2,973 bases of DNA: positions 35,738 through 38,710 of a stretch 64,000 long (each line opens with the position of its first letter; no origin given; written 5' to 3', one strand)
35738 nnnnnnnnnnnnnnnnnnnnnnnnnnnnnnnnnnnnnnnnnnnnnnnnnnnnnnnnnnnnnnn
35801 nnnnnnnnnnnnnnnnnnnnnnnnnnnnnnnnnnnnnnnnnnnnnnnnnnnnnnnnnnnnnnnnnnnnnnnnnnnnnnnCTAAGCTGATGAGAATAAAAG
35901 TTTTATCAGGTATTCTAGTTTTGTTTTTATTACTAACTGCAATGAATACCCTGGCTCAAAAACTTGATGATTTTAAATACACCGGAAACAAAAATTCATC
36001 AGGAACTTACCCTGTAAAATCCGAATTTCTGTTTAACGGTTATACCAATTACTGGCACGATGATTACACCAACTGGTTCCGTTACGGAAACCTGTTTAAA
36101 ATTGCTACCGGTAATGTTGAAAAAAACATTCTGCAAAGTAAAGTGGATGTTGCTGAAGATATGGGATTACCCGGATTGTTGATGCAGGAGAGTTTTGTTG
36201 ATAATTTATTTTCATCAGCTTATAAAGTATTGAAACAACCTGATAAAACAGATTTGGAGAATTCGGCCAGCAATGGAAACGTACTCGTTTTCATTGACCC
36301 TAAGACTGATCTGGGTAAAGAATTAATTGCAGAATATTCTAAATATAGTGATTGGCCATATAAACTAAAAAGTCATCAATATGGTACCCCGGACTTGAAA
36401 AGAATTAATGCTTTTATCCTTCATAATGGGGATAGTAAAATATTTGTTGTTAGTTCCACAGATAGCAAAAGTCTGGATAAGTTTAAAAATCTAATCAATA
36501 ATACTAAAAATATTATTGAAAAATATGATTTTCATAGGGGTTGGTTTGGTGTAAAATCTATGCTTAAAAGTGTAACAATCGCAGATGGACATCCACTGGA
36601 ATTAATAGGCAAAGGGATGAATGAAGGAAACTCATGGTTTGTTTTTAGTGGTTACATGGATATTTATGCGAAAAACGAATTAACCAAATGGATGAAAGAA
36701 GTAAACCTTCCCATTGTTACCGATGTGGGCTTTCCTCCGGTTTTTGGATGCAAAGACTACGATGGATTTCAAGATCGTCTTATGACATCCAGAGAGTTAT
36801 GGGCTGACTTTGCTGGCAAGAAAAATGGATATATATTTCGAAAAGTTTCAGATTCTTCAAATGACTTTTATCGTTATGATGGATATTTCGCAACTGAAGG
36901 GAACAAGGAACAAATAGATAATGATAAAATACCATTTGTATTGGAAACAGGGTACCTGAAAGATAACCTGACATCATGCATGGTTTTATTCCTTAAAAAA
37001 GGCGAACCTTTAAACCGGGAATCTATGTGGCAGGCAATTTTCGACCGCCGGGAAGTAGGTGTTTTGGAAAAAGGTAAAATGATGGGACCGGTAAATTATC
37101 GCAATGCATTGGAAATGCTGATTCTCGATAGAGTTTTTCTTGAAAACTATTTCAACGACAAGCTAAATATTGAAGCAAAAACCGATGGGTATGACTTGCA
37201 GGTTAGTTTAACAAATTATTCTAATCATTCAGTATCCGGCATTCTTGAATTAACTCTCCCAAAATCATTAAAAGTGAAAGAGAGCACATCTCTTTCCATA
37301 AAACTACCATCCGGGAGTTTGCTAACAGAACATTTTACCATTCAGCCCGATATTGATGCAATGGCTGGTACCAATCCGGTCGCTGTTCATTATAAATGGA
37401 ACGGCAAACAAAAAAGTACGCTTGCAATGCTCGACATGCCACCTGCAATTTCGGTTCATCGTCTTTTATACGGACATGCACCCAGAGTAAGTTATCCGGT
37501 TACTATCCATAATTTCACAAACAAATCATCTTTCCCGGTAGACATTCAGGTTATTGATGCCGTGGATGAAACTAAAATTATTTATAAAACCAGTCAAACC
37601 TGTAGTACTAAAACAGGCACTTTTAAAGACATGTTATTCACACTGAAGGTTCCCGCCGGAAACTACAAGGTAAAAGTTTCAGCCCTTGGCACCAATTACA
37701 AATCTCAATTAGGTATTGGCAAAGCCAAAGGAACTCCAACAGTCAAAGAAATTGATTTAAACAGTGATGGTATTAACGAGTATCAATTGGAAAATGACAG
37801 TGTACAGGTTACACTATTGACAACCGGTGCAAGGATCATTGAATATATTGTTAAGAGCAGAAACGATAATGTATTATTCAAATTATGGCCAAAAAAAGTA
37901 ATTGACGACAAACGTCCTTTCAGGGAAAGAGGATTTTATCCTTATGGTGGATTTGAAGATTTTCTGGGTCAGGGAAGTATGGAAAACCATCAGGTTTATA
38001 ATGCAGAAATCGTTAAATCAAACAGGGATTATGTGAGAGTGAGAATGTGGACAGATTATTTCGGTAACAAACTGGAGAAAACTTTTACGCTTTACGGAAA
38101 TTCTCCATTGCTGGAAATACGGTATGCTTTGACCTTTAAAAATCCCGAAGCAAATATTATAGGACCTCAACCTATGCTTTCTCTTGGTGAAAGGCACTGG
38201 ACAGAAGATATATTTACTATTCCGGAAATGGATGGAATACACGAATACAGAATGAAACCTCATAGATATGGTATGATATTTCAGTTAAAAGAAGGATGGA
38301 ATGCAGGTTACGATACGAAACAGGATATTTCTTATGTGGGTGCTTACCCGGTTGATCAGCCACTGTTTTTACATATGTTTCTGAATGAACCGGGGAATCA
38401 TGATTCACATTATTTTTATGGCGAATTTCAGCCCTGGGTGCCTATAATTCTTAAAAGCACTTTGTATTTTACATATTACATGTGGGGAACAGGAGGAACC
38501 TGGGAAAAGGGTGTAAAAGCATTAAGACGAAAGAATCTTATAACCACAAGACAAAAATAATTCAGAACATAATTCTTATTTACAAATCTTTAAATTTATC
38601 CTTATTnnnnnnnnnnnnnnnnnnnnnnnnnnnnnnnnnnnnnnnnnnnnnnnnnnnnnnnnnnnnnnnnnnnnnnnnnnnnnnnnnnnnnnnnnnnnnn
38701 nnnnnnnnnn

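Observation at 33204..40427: Three consecutive large secreted proteins with no recognisable catalytic family, convergent on susC/susD: candidate undescribed glycan-active enzymes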

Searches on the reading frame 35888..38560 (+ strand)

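Call 5: search_protein_families(library=pfam, proteins=[window:35888-38560:+], max_evalue=1)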
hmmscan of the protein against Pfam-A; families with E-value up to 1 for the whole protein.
window:35888-38560:+ (890 aa): 3 families
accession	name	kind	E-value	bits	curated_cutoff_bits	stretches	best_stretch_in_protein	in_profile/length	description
PF09095.17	AmyA-gluTrfs_C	-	0.11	12.5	22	0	623-661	1-40/284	Alpha-amylase/4-alpha-glucanotransferase, C-terminal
PF22058.2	X25_BaPul_like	-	0.12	12.9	27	1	576-608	32-60/87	Pullulanase X25 domain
PF13620.12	CarboxypepD_reg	-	0.2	12.4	32.3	1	584-623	40-80/82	Carboxypeptidase regulatory-like domain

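Call 6: search_protein_families(library=ncbifam, proteins=[window:35888-38560:+], max_evalue=1)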
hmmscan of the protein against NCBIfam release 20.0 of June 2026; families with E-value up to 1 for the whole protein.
window:35888-38560:+ (890 aa): 1 family
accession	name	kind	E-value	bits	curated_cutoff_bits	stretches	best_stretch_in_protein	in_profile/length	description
NF051457.1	acryl_TF_AcuR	equivalog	0.061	12.6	247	0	130-179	52-101/204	acrylate utilization transcriptional regulator AcuR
